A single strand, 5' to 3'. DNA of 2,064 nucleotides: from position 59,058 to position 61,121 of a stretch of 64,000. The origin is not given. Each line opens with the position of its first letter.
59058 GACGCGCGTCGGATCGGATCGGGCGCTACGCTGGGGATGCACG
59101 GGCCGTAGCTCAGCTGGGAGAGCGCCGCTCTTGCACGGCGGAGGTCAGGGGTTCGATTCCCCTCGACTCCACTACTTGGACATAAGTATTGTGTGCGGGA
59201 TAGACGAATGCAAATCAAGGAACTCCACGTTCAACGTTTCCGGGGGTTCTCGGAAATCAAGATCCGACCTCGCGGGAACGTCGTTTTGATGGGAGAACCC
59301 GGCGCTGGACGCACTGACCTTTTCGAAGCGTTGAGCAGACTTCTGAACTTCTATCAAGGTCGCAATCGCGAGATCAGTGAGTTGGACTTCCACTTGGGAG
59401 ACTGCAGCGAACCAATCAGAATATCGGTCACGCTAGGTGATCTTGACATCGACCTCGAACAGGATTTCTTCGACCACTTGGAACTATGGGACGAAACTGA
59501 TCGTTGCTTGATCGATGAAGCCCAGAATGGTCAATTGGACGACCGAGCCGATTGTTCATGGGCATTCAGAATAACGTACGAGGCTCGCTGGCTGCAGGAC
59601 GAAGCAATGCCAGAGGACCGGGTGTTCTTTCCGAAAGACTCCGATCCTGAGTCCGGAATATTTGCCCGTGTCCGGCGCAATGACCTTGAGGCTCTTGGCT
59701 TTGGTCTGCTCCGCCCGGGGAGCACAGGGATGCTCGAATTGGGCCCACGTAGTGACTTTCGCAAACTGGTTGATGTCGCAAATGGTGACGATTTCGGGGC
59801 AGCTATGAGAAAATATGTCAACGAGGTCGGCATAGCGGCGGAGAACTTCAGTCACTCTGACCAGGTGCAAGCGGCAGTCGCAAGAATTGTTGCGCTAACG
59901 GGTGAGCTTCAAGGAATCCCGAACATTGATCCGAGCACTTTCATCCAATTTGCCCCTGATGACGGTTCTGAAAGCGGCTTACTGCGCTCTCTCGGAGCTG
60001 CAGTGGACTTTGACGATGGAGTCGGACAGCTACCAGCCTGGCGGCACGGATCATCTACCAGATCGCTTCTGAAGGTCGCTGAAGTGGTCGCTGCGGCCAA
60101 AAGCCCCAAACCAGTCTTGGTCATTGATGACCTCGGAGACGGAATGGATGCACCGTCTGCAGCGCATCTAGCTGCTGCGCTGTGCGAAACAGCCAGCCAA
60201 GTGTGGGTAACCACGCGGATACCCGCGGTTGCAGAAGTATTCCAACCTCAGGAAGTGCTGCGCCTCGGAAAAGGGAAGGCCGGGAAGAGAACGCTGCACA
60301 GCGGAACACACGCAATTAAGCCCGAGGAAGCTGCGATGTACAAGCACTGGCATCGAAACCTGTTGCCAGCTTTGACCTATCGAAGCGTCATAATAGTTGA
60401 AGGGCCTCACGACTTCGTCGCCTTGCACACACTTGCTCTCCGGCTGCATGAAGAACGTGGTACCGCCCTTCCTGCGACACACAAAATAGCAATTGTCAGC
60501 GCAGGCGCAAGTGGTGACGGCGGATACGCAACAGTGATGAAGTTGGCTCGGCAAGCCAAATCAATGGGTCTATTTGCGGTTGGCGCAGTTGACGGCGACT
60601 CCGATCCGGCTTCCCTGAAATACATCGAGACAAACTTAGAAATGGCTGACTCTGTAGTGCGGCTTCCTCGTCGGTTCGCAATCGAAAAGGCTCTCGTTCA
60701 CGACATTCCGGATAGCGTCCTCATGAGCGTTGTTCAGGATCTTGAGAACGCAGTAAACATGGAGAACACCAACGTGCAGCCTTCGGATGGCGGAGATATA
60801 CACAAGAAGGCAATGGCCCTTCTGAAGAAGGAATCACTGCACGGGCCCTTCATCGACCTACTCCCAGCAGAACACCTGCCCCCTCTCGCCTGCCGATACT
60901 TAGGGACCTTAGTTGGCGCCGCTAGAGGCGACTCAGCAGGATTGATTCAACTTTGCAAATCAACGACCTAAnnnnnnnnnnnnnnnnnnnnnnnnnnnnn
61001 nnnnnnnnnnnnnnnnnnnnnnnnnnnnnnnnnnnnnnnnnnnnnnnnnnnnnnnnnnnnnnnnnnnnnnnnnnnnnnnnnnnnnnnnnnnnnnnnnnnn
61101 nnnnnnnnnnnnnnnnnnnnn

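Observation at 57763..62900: Lower-GC Gabija-like defence operon (OLD ATPase/TOPRIM nuclease + UvrD-like helicase) embedded inside an rRNA operon, between 16S-tRNA-Ile-tRNA-Ala and 5S rRNA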

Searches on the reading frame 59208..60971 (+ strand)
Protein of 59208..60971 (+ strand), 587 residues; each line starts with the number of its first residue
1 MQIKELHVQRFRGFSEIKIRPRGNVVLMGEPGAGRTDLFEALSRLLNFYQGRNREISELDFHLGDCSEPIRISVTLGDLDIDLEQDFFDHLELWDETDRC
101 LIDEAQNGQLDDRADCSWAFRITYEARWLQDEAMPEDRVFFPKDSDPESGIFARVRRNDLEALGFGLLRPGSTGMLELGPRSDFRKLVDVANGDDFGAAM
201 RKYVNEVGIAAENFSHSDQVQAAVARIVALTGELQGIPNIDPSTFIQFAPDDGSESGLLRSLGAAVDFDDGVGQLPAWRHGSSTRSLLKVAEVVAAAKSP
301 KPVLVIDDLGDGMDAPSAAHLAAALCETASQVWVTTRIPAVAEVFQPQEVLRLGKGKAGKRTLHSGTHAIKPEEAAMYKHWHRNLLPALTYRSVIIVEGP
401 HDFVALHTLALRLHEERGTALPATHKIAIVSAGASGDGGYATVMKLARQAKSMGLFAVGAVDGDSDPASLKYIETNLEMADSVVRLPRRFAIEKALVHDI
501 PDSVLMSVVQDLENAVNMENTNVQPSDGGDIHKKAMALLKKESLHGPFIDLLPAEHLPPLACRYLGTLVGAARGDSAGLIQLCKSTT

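Call 7: search_protein_families(library=pfam, proteins=[window:59208-60971:+], max_evalue=0.01)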
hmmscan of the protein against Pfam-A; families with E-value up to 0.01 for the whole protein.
window:59208-60971:+ (587 aa): 6 families
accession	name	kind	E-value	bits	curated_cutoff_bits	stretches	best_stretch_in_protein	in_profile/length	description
PF02463.25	SMC_N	-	0.00013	22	40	0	3-51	2-53/220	RecF/RecN/SMC N terminal domain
PF13191.12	AAA_16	-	0.0029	18.6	32.6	0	21-45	24-47/167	AAA ATPase domain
PF13555.12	AAA_29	-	0.0034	17.5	27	0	9-46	10-46/61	P-loop containing region of AAA domain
PF20469.4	OLD-like_TOPRIM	-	0.0036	18.2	23.2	1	392-449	4-55/67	Overcoming lysogenization defect protein-like, TOPRIM domain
PF11398.14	DUF2813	-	0.0058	16.5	21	1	1-64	1-63/372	Protein of unknown function (DUF2813)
PF13401.12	AAA_22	-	0.0099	16.6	27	0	21-47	4-30/130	AAA domain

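Call 8: search_protein_families(library=padloc, proteins=[window:59208-60971:+], max_evalue=0.01)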
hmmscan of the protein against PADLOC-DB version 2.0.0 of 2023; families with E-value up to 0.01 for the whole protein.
window:59208-60971:+ (587 aa): 47 families (the best 25 are shown)
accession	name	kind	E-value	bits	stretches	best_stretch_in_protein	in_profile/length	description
PDLC00086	GajA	-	1.8e-33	114.2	2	1-175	1-180/600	AAA ATPase domain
PDLC04168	GajA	-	1.6e-24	84.6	2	1-108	1-110/570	-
PDLC00075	GajA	-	2.3e-14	50.9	1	1-413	1-378/536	AAA ATPase domain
PDLC00096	GajA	-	1.8e-12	44.8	1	1-101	1-107/630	AAA ATPase domain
PDLC00081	GajA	-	8.6e-12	42.5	1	1-82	1-81/574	AAA ATPase domain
PDLC00090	GajA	-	3.6e-10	37.2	1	1-134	1-128/659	AAA ATPase domain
PDLC00066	GajA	-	5.7e-10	36.4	2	1-79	1-82/567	AAA ATPase domain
PDLC00062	GajA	-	8e-09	32.5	1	1-66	1-67/639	AAA ATPase domain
PDLC00091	GajA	-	5.4e-08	30.1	1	1-92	1-99/627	AAA ATPase domain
PDLC00085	GajA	-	2.6e-07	27.8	1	1-91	1-83/580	AAA ATPase domain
PDLC00099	GajA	-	3.8e-07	27.4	1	1-95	1-100/626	AAA ATPase domain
PDLC00070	GajA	-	7.7e-07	26.1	1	1-80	1-86/596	AAA ATPase domain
PDLC00071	GajA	-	1.4e-06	25.4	1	1-92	1-96/588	AAA ATPase domain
PDLC00094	GajA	-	2.6e-06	24.2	1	1-67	1-68/569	AAA ATPase domain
PDLC00080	GajA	-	6.2e-06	23.2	1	1-97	1-107/622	AAA ATPase domain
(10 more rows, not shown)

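Call 12: find_encoding_contigs(protein=window:59208-60971:+, flank=10000, max_places=10)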
Protein window:59208-60971:+ (587 aa): 1 contig read that carries it; 1 place shown.
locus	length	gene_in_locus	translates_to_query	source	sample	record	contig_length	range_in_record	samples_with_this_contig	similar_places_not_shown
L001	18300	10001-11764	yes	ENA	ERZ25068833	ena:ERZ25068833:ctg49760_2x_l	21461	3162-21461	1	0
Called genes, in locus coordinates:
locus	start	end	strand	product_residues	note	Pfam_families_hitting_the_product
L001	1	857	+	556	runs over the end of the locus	PF01642:MM_CoA_mutase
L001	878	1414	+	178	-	PF12867:DinB_2 (weak)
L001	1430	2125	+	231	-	PF00903:Glyoxalase, PF13468:Glyoxalase_3, PF13669:Glyoxalase_4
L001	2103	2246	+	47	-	-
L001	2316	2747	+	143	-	PF02310:B12-binding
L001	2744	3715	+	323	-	PF03308:MeaB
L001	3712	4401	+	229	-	PF10105:DUF2344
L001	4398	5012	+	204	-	PF00300:His_Phos_1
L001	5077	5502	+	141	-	PF04977:DivIC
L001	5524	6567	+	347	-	PF01171:ATP_bind_3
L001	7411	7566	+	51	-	-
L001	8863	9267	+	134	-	-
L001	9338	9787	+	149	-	PF13975:gag-asp_proteas (weak)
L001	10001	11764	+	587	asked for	-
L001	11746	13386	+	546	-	PF00580:UvrD-helicase, PF04851:ResIII (weak), PF13086:AAA_11 (weak), PF13245:AAA_19, PF13481:AAA_25 (weak), PF00580:UvrD-helicase, PF13361:UvrD_C (weak), PF13538:UvrD_C_2 (weak), +3 more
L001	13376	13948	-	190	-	-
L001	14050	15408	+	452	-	PF00575:S1, PF23459:S1_RRP5 (faint), PF21710:Spt6_S1 (faint), PF00575:S1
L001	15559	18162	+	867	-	PF02861:Clp_N, PF02861:Clp_N, PF00004:AAA, PF23569:NBD_SMAX1, PF17871:AAA_lid_9, PF00004:AAA, PF07724:AAA_2, PF07728:AAA_5, +9 more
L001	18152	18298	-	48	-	?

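Call 15: find_related_loci(query=L001:14050-15408:+, collection=genome_contigs, flank=10000)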
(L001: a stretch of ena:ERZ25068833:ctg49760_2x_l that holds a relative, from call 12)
Query L001:14050-15408:+ (452 aa) in genome_contigs; peptide patterns used: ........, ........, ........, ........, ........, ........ (x = any residue, [..] = any of these).
205 stretches matched a pattern; 116 encode a relative of the query (tblastn E <= 1e-3); the best 80 are kept; 80 distinct loci.
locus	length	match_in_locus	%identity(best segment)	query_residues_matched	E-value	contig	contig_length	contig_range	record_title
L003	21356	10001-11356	97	1-452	0e+0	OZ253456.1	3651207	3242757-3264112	MAG: Dehalococcoidia bacterium isolate 4ae44683-8927-4024-8904-3ea2ed4a1db5 genome assembly, chromosome: 1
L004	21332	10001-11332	92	3-446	0e+0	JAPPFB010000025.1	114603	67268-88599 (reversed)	MAG: Chloroflexota bacterium isolate RHO1_bin_20 NODE_356_length_114603_cov_31.069770, whole genome shotgun sequence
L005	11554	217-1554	91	1-446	0e+0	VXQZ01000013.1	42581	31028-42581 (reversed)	MAG: Chloroflexi bacterium isolate SB0664_bin_20 NODE_723_length_42581_cov_49.351973, whole genome shotgun sequence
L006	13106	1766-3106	93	1-447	0e+0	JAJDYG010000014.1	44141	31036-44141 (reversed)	MAG: Dehalococcoidia bacterium isolate jk18x34bins.13 k141_338477, whole genome shotgun sequence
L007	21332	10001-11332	94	5-448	0e+0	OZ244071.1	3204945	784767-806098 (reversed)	MAG: Dehalococcoidia bacterium isolate 772cc28d-f118-45af-92c8-bcb28103da5b genome assembly, chromosome: 1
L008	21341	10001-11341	94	5-451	0e+0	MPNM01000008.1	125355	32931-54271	MAG: Chloroflexi bacterium bin125 NODE_213_length_125355_cov_22.0932_ID_425, whole genome shotgun sequence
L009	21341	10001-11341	93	5-451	0e+0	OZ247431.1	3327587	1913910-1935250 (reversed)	MAG: Dehalococcoidia bacterium isolate c15901d5-d28f-4d5c-bcfc-8c60e7bd0c97 genome assembly, chromosome: 1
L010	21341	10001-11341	94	5-451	0e+0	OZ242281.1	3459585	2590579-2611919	MAG: Dehalococcoidia bacterium isolate 5b41c312-3693-4c79-a24d-842b6111755b genome assembly, chromosome: 1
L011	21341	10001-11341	92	2-448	0e+0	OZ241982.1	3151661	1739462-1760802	MAG: Dehalococcoidia bacterium isolate a2993f7c-5a6d-48af-91e8-092aec37f8f7 genome assembly, chromosome: 1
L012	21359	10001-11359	88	1-451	0e+0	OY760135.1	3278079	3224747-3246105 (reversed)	MAG: Dehalococcoidia bacterium isolate 28bbf505-4b8f-49ae-a3a4-61061bf7583c genome assembly, chromosome: 1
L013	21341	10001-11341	90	1-446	0e+0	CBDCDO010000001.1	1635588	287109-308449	MAG: Dehalococcoidia bacterium isolate 8a6c8105-bb6e-4bad-94d5-fb500f7a6651 genome assembly, contig: contig_1, whole gen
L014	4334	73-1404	91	2-445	0e+0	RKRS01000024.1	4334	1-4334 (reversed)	MAG: Dehalococcoidia bacterium isolate PNGco_C_binSS7 scaffold_5489, whole genome shotgun sequence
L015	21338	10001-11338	91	2-447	0e+0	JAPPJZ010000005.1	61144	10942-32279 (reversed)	MAG: Chloroflexota bacterium isolate RHO2_bin_60 NODE_827_length_61144_cov_12.631767, whole genome shotgun sequence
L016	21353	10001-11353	90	2-452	0e+0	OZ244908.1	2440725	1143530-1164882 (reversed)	MAG: Dehalococcoidia bacterium isolate 4e1ca7e8-23ed-493e-8853-47fc69ff5430 genome assembly, chromosome: 1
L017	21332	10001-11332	90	3-446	0e+0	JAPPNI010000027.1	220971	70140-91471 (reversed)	MAG: Chloroflexota bacterium isolate RHO3_bin_68 NODE_98_length_220971_cov_28.010719, whole genome shotgun sequence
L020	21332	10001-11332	89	5-446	0e+0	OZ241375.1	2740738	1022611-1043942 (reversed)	MAG: Dehalococcoidia bacterium isolate b07fa7da-9862-47df-848d-64ec3822ffc5 genome assembly, chromosome: 1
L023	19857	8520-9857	90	1-446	0e+0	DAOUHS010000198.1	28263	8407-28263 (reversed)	MAG TPA_asm: Dehalococcoidia bacterium isolate S18_105 64897, whole genome shotgun sequence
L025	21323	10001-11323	91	8-447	0e+0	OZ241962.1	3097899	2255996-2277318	MAG: Dehalococcoidia bacterium isolate 3270897d-fe61-4464-a15a-05fd473d2b13 genome assembly, chromosome: 1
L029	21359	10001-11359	82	3-445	0e+0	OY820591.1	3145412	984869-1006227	MAG: Dehalococcoidia bacterium isolate bad7acc4-ca48-4abb-846f-85865ba1c961 genome assembly, chromosome: 1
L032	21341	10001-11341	79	1-450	0e+0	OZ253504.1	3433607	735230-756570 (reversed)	MAG: Dehalococcoidia bacterium isolate 231ea081-d24a-4d48-806f-feb732625d76 genome assembly, chromosome: 1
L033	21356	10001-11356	91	1-452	0e+0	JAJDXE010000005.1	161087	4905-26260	MAG: Dehalococcoidia bacterium isolate jk18x25bins.9 k141_146256, whole genome shotgun sequence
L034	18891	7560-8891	79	2-450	0e+0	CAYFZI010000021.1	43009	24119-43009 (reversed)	MAG TPA_asm: uncultured Dehalococcoidia bacterium isolate ERP110561_co1_17 genome assembly, contig: NODE_576_length_4300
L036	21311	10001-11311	79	8-448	0e+0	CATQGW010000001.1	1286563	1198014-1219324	MAG: uncultured Dehalococcoidia bacterium isolate 6a0e96f9-4ae1-4976-a57e-aaa65d381751 genome assembly, contig: contig_1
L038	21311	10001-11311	75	9-449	0e+0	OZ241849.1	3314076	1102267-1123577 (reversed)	MAG: Dehalococcoidia bacterium isolate e0324ba9-04d6-4c46-83e9-6adffe65d82a genome assembly, chromosome: 1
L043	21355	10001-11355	98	1-452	0e+0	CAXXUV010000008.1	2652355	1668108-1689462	MAG: Dehalococcoidia bacterium isolate 53e0c16e-ff2d-4f84-9f2e-96c73ee24ba6 genome assembly, contig: contig_8, whole gen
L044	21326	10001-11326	81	8-451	0e+0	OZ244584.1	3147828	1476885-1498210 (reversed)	MAG: Dehalococcoidia bacterium isolate 6f5e74ac-264d-476d-87d8-581b930f35c8 genome assembly, chromosome: 1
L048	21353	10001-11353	91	1-452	0e+0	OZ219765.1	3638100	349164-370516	MAG: Dehalococcoidia bacterium isolate 2efd49d1-a845-418d-b650-c606456da4a2 genome assembly, chromosome: 2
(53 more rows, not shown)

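Call 26: search_protein_families(library=padloc, proteins=[L003:7607-8032:+, L003:8020-9213:+, L029:4619-5947:+, L029:5997-6659:+, L008:8126-9274:+, L009:8019-8915:+, L009:8969-9556:+, L015:5310-7577:+, L023:6331-8031:+, L025:7514-8941:+], max_evalue=0.00001)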
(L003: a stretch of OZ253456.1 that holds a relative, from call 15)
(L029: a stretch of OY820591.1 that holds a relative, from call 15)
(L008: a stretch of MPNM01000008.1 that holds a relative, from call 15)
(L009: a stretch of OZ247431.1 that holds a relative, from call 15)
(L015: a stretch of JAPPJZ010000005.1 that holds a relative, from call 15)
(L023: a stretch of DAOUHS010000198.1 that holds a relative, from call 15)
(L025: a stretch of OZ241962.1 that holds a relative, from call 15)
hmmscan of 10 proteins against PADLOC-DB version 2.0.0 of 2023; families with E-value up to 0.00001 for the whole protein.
L003:7607-8032:+ (141 aa): 0 families

L003:8020-9213:+ (397 aa): 0 families

L029:4619-5947:+ (442 aa): 91 families (the best 25 are shown)
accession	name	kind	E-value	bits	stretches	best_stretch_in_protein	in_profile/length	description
PDLC00304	PtuA1|PtuA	-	4.7e-40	136.1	1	192-413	190-416/444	AAA ATPase domain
PDLC00278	PtuA1|PtuA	-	2.7e-38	130.4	1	237-412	238-408/436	AAA ATPase domain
PDLC00271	PtuA1|PtuA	-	3.5e-38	130.2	1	249-414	242-400/421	AAA ATPase domain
PDLC00305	PtuA1|PtuA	-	4.7e-37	126.3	2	244-398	202-360/392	AAA ATPase domain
PDLC00299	PtuA1|PtuA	-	2.3e-35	120.6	1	287-406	379-499/535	AAA ATPase domain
PDLC00310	PtuA1|PtuA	-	2.4e-35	120.5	1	246-412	249-414/443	AAA ATPase domain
PDLC02913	ATPase_I-A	-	1.5e-34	118.1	1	286-412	364-487/508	-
PDLC00311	PtuA1|PtuA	-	6.9e-33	112.3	1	284-407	306-429/455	AAA ATPase domain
PDLC00281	PtuA1|PtuA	-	6.1e-31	106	1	249-413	252-422/448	AAA ATPase domain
PDLC00295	PtuA1|PtuA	-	1.1e-30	105.2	1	186-413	195-420/451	AAA ATPase domain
PDLC00279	PtuA1|PtuA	-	3.8e-30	103.3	1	236-396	217-379/416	AAA ATPase domain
PDLC00277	PtuA1|PtuA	-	3.4e-29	100.3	1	281-411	280-402/423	AAA ATPase domain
PDLC00290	PtuA1|PtuA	-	6.5e-29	99.5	2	244-414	237-395/414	AAA ATPase domain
PDLC00298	PtuA1|PtuA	-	1.8e-28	97.8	1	281-412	276-401/423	AAA ATPase domain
PDLC00292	PtuA1|PtuA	-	2.6e-28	96.8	1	245-414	501-668/726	AAA ATPase domain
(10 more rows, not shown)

L029:5997-6659:+ (220 aa): 55 families (the best 25 are shown)
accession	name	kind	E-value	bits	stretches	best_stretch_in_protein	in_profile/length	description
PDLC00337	PtuB1|PtuB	-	6.5e-26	89.5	1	2-209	2-210/216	Unknown function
PDLC00348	PtuB1|PtuB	-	4.3e-25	86.4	1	4-165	4-161/198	Unknown function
PDLC00351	PtuB1|PtuB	-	1.7e-21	75.2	1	15-167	19-172/195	Unknown function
PDLC00324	PtuB1|PtuB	-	5.9e-21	73.2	1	1-207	1-203/209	Unknown function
PDLC00340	PtuB1|PtuB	-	8.1e-19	66.2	1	52-101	65-114/268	Unknown function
PDLC00332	PtuB1|PtuB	-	3.5e-18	64.2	1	1-204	1-203/212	Unknown function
PDLC02924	HNH_I-A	-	4.3e-18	64.1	1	1-199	1-188/198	-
PDLC00358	PtuB1|PtuB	-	2.4e-17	61.3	1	19-193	17-188/215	Unknown function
PDLC00315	PtuB1|PtuB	-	6.4e-17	60.1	1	39-167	16-146/227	Unknown function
PDLC00336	PtuB1|PtuB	-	1.4e-16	59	1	45-192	55-195/250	Unknown function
PDLC00326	PtuB1|PtuB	-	1.1e-15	56.1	1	1-194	1-190/197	Unknown function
PDLC00316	PtuB1|PtuB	-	1.4e-15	55.7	1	29-105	40-129/301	Unknown function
PDLC00339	PtuB1|PtuB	-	1.1e-14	52.9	1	45-184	56-220/261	Unknown function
PDLC00292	PtuA1|PtuA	-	1.5e-14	51.3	1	40-208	45-242/726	AAA ATPase domain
PDLC00330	PtuB1|PtuB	-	2.1e-14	52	1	35-96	37-108/271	Unknown function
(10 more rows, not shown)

L008:8126-9274:+ (382 aa): 0 families

L009:8019-8915:+ (298 aa): 43 families (the best 25 are shown)
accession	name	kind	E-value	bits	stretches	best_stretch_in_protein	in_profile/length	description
PDLC03350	MTase_II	-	2.2e-50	169.9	1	68-298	75-286/312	Type II methyltransferase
PDLC03259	MTase_II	-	5.4e-50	168.4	1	47-296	2-244/423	Type II methyltransferase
PDLC03353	MTase_II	-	2.7e-42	143.1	1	67-297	26-240/260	Type II methyltransferase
PDLC03283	MTase_II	-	1.5e-39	134.3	1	47-297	3-261/352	Type II methyltransferase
PDLC03387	MTase_II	-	5.5e-24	82.8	2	233-298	201-266/289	Type II methyltransferase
PDLC03371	MTase_II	-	2.4e-20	71.2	1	146-297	101-242/260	Type II methyltransferase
PDLC03260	MTase_II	-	4.9e-19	66.4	1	196-298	201-298/349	Type II methyltransferase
PDLC03299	MTase_II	-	2.4e-18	64.7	1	243-298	193-248/296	Type II methyltransferase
PDLC03246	MTase_II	-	1.6e-17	61.7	1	68-292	131-351/376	Type II methyltransferase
PDLC03276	MTase_II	-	3.8e-16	57.3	1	65-290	159-383/404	Type II methyltransferase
PDLC03363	MTase_II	-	1.9e-15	55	1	244-296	55-107/294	Type II methyltransferase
PDLC03265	MTase_II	-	8.1e-13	46.5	1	230-297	250-318/333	Type II methyltransferase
PDLC03320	MTase_II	-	2.2e-12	44.7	1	244-297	211-264/289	Type II methyltransferase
PDLC03351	MTase_II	-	3.4e-12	44.2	1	254-298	135-179/348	Type II methyltransferase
PDLC03316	MTase_II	-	1.7e-11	41.7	0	268-297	336-365/390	Type II methyltransferase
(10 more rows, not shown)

L009:8969-9556:+ (195 aa): 0 families

L015:5310-7577:+ (755 aa): 40 families (the best 25 are shown)
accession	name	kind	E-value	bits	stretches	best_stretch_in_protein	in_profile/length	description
PDLC02358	Old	-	1.2e-15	55.4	1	302-473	286-457/578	Old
PDLC02979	AriA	-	3.7e-14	51.3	1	281-350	299-373/373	-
PDLC00096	GajA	-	4.7e-14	50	1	289-455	277-439/630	AAA ATPase domain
PDLC02915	ATPase-Toprim_I-B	-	9.5e-13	45.8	1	300-415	255-362/623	-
PDLC02980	AriA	-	1.7e-12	46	1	285-351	241-304/304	-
PDLC00064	GajA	-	4.3e-11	40.5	1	298-451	125-277/464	AAA ATPase domain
PDLC02981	AriAB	-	7.5e-11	39.4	1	304-415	334-444/694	-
PDLC00071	GajA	-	1.7e-10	38.4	1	298-437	271-408/588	AAA ATPase domain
PDLC00067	GajA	-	1.8e-10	37.9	1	303-475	307-471/604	AAA ATPase domain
PDLC00065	GajA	-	5.5e-10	36.7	1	303-464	336-505/670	AAA ATPase domain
PDLC04182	HEC-01A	-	1.5e-09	35.3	1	288-359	292-360/406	-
PDLC00091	GajA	-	1.8e-09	35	1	300-420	296-410/627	AAA ATPase domain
PDLC00070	GajA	-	2.1e-09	34.5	1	303-465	293-450/596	AAA ATPase domain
PDLC00303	PtuA1|PtuA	-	5.1e-09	33.7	0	302-350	238-282/386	AAA ATPase domain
PDLC00088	GajA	-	1.5e-08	32.9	1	304-439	37-186/372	AAA ATPase domain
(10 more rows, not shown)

L023:6331-8031:+ (566 aa): 1 family
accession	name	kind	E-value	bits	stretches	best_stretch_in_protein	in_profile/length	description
PDLC02357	AbiU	-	7.7e-174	577.8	1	7-557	1-534/537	AbiU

L025:7514-8941:+ (475 aa): 7 families
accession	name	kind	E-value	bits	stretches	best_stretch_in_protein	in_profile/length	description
PDLC04087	SIR2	-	5.1e-09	33.4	0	296-434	184-303/343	-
PDLC02408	Aga_SIR2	-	7.5e-09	33.1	0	375-448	249-319/343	Class II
PDLC04084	SIR2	-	1.6e-08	32.2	0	252-282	166-196/414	-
PDLC02414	Aga_SIR2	-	4.3e-08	30.8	1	261-445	114-285/313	-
PDLC04093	SIR2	-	6.4e-08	30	0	259-282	145-168/395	-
PDLC04080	SIR2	-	5.6e-07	27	0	285-423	180-309/347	-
PDLC04088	SIR2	-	6e-06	23.6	0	286-332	212-257/390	-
